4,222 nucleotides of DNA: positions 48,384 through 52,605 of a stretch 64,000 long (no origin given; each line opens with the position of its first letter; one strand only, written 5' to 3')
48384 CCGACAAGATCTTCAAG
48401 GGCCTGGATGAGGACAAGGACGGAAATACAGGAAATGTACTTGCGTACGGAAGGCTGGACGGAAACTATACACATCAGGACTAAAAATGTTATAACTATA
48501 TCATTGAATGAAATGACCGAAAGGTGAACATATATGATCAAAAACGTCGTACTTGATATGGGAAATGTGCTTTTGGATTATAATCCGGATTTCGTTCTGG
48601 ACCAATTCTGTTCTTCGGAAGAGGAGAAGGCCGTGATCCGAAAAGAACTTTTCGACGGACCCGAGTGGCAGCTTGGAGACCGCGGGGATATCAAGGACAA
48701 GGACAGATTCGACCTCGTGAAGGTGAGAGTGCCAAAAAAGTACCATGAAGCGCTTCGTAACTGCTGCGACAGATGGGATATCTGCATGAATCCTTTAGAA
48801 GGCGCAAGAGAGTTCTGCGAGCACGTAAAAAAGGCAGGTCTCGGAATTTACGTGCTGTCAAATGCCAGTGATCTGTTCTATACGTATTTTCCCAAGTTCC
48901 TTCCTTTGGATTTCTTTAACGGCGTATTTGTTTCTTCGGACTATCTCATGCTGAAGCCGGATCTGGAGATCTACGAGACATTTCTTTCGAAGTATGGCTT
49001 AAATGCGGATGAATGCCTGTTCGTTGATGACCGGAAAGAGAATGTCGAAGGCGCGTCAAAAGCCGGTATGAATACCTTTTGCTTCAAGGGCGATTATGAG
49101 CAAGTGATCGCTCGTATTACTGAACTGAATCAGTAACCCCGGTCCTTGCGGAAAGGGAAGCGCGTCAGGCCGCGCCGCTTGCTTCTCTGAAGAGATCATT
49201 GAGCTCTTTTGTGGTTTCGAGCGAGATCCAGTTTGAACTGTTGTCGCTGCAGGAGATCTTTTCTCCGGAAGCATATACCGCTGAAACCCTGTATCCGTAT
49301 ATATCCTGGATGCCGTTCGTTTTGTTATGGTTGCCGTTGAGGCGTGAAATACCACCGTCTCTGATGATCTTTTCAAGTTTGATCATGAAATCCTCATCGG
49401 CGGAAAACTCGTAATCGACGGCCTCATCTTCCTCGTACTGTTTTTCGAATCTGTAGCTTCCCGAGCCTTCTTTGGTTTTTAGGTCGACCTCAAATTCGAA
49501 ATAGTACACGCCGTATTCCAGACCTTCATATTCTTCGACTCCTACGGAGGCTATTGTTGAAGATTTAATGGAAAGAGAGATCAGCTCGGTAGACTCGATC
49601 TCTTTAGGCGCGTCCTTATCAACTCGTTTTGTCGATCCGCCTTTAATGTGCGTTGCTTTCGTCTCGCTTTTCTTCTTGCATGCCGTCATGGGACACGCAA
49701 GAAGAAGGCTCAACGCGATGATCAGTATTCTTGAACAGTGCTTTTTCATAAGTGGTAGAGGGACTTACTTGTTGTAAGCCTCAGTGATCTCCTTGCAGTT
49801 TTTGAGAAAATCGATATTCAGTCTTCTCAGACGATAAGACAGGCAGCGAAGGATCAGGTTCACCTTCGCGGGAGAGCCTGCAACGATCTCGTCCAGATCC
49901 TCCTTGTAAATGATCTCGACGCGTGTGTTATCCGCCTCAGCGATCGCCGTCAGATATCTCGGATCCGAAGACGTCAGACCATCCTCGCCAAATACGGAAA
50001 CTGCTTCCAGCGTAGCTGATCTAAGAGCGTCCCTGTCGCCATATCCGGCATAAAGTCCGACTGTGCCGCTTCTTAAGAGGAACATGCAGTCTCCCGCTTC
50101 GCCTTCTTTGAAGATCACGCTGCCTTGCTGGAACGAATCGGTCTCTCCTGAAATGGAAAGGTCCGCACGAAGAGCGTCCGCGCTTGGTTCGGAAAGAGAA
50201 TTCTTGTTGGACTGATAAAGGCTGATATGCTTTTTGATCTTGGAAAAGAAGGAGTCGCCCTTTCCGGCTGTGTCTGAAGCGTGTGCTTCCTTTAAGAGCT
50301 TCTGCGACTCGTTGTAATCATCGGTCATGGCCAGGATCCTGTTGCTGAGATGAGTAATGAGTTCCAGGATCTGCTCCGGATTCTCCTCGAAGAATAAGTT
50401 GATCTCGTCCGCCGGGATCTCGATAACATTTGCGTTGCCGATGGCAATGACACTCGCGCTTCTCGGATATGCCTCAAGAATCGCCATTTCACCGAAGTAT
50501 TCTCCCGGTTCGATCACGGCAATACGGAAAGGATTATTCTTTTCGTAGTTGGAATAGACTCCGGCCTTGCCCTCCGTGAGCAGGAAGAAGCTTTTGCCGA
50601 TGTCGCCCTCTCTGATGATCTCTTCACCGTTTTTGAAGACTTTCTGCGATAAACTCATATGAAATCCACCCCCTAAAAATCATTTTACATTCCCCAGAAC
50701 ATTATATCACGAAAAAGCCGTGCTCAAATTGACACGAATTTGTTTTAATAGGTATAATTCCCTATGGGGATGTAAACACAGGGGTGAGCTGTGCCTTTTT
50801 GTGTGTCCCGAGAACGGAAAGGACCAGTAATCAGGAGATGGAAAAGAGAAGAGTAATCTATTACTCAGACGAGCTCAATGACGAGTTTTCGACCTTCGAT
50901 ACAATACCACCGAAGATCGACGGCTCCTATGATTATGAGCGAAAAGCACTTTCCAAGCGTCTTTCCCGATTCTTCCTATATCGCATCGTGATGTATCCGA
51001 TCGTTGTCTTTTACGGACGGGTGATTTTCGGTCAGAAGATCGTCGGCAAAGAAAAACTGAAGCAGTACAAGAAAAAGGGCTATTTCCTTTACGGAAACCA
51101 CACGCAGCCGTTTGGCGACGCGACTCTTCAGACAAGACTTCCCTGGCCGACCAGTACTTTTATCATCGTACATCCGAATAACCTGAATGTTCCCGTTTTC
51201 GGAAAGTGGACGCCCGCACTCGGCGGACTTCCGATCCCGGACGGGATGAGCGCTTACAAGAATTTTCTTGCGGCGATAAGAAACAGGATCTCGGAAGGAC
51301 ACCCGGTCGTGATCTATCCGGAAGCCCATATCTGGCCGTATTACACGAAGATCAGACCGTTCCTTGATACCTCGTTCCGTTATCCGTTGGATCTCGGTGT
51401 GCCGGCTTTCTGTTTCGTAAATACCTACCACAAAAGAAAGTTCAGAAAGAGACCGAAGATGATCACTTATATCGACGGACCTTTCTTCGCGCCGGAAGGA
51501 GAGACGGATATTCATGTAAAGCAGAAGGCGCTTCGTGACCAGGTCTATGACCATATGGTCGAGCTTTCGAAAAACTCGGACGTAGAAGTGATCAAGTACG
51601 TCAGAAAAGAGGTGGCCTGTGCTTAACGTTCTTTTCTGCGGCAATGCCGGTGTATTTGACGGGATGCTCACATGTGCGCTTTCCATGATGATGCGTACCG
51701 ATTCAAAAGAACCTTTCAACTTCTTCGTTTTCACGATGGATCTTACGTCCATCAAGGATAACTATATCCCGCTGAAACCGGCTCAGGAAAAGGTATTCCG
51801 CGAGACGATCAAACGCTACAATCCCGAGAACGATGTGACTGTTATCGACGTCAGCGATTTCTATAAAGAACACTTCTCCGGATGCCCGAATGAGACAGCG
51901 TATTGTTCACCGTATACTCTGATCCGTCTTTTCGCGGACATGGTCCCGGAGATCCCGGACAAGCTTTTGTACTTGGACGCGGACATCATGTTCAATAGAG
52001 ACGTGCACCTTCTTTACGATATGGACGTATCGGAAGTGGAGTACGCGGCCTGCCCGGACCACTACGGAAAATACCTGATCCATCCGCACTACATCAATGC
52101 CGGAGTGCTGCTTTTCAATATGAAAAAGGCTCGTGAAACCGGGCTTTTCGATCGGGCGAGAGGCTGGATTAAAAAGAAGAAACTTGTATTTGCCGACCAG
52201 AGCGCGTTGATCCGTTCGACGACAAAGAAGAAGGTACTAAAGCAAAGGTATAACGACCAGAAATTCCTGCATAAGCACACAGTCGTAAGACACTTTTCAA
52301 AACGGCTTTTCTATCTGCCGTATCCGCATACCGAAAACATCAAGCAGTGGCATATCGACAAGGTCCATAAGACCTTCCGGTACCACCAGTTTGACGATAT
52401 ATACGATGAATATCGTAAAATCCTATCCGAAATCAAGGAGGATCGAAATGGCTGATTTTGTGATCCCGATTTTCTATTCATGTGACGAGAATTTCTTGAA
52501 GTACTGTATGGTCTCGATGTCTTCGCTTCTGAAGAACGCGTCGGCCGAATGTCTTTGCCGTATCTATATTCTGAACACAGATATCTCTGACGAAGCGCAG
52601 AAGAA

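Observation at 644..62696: Hyper-abundant oriented word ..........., enriched at cistron boundaries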

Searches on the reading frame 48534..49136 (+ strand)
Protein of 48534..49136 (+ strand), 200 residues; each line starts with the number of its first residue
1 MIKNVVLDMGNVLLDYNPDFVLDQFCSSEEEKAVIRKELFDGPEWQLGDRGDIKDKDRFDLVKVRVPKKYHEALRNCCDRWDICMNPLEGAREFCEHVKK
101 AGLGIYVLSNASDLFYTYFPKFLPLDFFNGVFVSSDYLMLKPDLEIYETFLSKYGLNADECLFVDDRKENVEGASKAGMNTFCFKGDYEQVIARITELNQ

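Call 21: search_protein_families(library=pfam, proteins=[window:48534-49136:+], max_evalue=0.00001)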
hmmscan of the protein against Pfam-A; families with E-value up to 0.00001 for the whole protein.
window:48534-49136:+ (200 aa): 2 families
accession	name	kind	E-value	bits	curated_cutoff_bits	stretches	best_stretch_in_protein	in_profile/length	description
PF00702.32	Hydrolase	-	1.7e-13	51.8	26.4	1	2-178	1-191/191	haloacid dehalogenase-like hydrolase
PF13419.12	HAD_2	-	2.8e-12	47.6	23.8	1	84-182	77-176/178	Haloacid dehalogenase-like hydrolase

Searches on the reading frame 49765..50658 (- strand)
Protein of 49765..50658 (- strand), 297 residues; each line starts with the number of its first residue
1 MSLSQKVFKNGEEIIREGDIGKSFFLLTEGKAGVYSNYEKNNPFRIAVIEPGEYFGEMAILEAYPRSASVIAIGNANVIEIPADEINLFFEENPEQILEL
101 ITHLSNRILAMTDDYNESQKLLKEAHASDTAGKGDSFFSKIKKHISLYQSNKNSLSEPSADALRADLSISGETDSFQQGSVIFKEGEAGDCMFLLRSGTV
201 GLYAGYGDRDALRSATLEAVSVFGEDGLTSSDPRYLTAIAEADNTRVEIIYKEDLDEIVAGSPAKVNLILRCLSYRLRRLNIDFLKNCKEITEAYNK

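Call 22: search_protein_families(library=pfam, proteins=[window:49765-50658:-], max_evalue=0.00001)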
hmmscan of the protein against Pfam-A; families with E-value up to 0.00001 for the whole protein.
window:49765-50658:- (297 aa): 1 family
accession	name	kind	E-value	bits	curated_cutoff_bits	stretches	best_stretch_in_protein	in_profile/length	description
PF00027.35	cNMP_binding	-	3e-34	117.3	27.5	2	6-92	2-88/89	Cyclic nucleotide-binding domain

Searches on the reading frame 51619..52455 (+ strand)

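Call 22: search_protein_families(library=pfam, proteins=[window:51619-52455:+], max_evalue=0.00001)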
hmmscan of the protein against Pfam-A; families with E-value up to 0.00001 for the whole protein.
window:51619-52455:+ (278 aa): 1 family
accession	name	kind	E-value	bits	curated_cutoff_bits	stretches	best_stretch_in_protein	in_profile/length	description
PF01501.26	Glyco_transf_8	-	4.8e-16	59.5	24.3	1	53-212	40-216/253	Glycosyl transferase family 8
